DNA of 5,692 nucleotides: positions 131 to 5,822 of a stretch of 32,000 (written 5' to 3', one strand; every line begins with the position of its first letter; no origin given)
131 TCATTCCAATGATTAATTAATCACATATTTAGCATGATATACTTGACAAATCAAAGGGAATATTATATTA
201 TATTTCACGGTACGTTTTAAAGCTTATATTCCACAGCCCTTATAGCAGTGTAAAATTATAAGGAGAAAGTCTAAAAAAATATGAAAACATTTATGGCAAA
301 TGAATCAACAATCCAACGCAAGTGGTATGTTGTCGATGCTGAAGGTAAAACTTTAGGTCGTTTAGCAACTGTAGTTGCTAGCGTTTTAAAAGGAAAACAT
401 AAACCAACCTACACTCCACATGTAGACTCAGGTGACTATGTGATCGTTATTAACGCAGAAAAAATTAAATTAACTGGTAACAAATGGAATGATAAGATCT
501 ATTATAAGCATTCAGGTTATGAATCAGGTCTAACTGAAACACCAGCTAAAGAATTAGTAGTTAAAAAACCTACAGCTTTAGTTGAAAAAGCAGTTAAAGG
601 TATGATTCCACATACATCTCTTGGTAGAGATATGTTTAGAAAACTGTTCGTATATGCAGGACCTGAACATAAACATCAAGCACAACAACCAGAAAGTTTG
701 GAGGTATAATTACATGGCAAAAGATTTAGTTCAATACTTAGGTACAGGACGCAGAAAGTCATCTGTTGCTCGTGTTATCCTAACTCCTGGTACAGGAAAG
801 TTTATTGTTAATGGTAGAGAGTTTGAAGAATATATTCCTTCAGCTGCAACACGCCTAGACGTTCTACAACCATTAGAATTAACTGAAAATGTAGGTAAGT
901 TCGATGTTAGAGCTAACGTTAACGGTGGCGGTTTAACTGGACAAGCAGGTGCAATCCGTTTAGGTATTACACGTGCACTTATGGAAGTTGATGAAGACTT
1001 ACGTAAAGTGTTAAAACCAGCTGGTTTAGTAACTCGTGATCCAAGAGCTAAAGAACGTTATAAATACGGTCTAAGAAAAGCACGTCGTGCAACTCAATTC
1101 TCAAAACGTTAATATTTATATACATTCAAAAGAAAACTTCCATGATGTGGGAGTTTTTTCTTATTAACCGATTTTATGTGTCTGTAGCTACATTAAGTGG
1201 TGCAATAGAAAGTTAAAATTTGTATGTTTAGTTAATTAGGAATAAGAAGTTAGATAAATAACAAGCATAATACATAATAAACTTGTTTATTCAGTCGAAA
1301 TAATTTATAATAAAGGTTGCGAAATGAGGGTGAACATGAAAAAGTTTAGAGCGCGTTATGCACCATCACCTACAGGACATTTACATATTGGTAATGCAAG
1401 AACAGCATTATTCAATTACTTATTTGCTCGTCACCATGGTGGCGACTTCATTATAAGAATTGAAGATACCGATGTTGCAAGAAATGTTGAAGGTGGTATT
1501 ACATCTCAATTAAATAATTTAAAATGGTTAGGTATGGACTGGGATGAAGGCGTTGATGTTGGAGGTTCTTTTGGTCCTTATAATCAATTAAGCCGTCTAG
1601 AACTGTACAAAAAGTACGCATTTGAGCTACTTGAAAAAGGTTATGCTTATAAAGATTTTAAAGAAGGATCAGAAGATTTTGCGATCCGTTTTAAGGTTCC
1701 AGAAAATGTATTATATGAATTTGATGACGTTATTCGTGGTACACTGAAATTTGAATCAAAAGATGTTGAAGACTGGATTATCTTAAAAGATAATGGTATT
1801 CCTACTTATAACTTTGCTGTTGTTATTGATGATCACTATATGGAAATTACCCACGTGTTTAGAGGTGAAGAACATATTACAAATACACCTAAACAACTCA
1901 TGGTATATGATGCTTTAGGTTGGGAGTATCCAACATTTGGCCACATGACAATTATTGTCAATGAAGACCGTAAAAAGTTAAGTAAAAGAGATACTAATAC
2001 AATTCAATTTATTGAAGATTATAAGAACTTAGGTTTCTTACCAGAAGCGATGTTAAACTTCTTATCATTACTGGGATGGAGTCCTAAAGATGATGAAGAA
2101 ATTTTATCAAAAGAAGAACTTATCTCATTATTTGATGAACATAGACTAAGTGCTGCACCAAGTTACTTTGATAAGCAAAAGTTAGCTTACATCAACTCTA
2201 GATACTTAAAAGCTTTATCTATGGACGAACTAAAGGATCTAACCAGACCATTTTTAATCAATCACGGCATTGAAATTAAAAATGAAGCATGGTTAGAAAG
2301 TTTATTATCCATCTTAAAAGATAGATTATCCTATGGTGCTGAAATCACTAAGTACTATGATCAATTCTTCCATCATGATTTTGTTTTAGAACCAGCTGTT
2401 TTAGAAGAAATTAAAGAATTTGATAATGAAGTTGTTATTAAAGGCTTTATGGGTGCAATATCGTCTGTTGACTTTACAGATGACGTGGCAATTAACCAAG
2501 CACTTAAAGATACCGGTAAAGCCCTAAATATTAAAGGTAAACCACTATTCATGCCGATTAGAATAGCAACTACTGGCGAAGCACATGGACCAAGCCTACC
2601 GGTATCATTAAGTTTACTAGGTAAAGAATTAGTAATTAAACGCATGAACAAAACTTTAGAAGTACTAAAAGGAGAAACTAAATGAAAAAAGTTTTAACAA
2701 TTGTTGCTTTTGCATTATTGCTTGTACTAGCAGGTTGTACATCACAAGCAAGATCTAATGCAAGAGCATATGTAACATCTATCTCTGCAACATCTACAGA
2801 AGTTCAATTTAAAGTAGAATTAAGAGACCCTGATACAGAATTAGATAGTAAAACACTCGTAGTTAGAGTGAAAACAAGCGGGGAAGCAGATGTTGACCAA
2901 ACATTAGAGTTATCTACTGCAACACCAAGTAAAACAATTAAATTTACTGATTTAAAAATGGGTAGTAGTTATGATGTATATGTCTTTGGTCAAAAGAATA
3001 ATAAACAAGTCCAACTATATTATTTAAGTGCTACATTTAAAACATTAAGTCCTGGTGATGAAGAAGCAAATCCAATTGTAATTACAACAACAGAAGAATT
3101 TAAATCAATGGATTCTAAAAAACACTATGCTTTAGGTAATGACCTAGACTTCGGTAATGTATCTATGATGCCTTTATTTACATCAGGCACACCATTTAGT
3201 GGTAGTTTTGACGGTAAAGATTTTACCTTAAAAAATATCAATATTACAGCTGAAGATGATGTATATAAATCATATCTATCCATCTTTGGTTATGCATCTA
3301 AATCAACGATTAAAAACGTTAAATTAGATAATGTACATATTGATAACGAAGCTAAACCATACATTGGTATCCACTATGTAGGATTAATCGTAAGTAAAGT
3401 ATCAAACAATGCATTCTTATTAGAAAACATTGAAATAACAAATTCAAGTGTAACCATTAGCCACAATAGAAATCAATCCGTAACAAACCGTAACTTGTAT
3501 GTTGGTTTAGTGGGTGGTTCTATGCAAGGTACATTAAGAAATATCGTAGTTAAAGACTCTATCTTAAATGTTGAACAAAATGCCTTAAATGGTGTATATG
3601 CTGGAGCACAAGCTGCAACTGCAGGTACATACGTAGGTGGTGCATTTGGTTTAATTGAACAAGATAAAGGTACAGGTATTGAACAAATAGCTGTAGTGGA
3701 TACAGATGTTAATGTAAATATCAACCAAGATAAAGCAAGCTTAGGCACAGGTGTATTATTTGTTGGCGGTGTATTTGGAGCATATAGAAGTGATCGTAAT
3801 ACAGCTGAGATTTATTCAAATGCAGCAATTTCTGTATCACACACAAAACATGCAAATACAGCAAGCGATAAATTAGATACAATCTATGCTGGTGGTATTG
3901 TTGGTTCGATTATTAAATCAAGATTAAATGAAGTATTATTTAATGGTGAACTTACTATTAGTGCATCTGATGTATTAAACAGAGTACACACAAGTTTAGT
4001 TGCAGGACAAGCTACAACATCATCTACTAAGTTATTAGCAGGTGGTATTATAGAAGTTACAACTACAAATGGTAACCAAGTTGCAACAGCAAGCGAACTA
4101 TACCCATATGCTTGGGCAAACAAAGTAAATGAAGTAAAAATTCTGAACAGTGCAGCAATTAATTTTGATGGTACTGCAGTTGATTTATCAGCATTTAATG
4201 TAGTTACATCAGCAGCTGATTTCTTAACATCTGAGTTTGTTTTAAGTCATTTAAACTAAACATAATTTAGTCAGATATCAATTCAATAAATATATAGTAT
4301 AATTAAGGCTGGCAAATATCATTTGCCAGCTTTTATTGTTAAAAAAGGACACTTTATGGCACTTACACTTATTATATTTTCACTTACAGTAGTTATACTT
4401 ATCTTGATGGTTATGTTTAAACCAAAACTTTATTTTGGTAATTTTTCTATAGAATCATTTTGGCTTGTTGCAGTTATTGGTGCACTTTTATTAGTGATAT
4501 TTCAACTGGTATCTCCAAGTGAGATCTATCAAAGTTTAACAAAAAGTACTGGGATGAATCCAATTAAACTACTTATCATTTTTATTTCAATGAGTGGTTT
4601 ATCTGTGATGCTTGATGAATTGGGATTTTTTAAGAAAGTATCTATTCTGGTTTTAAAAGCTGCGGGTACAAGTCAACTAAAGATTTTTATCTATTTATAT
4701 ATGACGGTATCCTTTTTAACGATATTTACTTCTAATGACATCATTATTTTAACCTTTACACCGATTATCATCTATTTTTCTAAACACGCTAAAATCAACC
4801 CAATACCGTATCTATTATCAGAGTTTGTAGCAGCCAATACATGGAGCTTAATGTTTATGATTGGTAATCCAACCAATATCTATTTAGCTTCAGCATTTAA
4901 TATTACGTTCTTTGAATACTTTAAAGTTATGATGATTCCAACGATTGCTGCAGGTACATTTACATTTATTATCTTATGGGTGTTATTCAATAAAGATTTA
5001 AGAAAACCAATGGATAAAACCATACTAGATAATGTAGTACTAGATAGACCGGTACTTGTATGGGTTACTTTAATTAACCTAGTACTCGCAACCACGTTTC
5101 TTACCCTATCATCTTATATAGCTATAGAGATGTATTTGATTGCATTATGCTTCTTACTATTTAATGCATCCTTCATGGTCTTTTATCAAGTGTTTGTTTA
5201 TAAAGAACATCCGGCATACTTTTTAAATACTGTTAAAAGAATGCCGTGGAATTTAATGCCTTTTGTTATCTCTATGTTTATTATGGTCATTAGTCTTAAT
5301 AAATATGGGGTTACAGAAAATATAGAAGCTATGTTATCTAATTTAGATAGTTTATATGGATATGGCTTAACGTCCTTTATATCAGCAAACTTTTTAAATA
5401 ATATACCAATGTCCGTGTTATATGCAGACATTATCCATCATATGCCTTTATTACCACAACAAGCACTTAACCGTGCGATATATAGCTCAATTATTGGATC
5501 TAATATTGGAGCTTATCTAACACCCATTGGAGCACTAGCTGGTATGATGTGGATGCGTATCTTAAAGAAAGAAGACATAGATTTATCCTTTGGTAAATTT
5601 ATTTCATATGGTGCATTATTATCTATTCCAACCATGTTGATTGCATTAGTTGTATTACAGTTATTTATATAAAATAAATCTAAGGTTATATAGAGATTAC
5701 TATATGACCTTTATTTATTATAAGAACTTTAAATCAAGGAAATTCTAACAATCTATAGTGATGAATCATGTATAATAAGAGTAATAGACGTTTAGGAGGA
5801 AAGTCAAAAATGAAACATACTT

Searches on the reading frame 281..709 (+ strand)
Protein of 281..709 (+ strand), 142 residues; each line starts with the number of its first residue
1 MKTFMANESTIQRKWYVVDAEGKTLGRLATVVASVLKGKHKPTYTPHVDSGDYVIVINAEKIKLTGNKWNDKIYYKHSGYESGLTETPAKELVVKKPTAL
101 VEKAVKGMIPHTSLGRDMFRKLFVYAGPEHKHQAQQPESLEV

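Call 9: search_protein_families(library=pfam, proteins=[window:281-709:+], max_evalue=0.01)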
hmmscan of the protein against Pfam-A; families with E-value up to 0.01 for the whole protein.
window:281-709:+ (142 aa): 1 family
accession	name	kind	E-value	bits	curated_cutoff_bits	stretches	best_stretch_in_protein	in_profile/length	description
PF00572.24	Ribosomal_L13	-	1.2e-49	167.7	23.8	1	13-131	1-119/119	Ribosomal protein L13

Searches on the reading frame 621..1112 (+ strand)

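Call 9: search_protein_families(library=pfam, proteins=[window:621-1112:+], max_evalue=0.01)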
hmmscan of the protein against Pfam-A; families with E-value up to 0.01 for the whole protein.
window:621-1112:+ (163 aa): 1 family
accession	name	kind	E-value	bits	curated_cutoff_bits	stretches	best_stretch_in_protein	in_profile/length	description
PF00380.25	Ribosomal_S9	-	2.4e-48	164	22.5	1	43-163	1-121/121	Ribosomal protein S9/S16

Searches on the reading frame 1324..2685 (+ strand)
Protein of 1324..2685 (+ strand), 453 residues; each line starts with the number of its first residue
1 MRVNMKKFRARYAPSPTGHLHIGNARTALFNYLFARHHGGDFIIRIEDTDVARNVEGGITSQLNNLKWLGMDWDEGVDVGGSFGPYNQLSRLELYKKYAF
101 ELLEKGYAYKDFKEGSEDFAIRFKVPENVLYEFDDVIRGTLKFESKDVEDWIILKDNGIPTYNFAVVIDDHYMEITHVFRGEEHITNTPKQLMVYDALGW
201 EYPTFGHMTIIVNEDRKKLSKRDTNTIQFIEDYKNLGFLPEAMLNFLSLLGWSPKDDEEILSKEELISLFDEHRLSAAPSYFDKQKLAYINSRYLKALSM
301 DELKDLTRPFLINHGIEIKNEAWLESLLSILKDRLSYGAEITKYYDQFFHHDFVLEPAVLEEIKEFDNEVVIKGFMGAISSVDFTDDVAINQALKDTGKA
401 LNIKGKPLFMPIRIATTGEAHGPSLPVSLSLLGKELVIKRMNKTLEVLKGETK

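Call 6: search_protein_families(library=pfam, proteins=[window:1324-2685:+], max_evalue=0.001)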
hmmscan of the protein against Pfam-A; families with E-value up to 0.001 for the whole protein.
window:1324-2685:+ (453 aa): 2 families
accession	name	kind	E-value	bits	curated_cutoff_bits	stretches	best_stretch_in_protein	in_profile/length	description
PF00749.27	tRNA-synt_1c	-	1.3e-101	340.1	23.4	2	116-288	141-313/314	tRNA synthetases class I (E and Q), catalytic domain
PF19269.4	Anticodon_2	-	4.5e-21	76.2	23.6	1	304-444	3-140/141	Anticodon binding domain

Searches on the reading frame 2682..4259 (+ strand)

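Call 6: search_protein_families(library=pfam, proteins=[window:2682-4259:+], max_evalue=0.001)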
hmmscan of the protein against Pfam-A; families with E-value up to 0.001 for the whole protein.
window:2682-4259:+ (525 aa): 0 families

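Call 8: search_protein_families(library=ncbifam, proteins=[window:2682-4259:+], max_evalue=1)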
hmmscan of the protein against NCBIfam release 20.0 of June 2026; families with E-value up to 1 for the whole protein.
window:2682-4259:+ (525 aa): 5 families
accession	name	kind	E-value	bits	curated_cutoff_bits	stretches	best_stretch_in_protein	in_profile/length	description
NF041193.1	lipo_SP0191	subfamily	0.0089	16.1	75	1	1-68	1-65/190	SP0191 family lipoprotein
NF058647.1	lipo_LytA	equivalog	0.036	14.3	110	1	1-40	1-40/107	acidic lipoprotein LytA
NF041428.1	TrsH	subfamily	0.052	13.6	150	1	1-26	1-26/149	TrsH/TraH family protein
NF050142.1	PG1828_fam_lipo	equivalog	0.096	13.4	50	1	1-37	1-39/59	PG1828 family lipoprotein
NF033216.1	lipo_YgdI_YgdR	subfamily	0.26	11.2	42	1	2-22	2-22/71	YgdI/YgdR family lipoprotein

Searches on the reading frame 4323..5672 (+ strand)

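Call 6: search_protein_families(library=pfam, proteins=[window:4323-5672:+], max_evalue=0.001)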
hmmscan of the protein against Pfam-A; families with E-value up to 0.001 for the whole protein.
window:4323-5672:+ (449 aa): 2 families
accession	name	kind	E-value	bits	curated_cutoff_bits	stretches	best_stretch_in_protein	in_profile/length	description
PF03600.22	CitMHS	-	1.1e-35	123.7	31.9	1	46-376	11-319/336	Citrate transporter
PF02040.21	ArsB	-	1.6e-32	113.9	22.2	1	16-448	3-422/423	Arsenical pump membrane protein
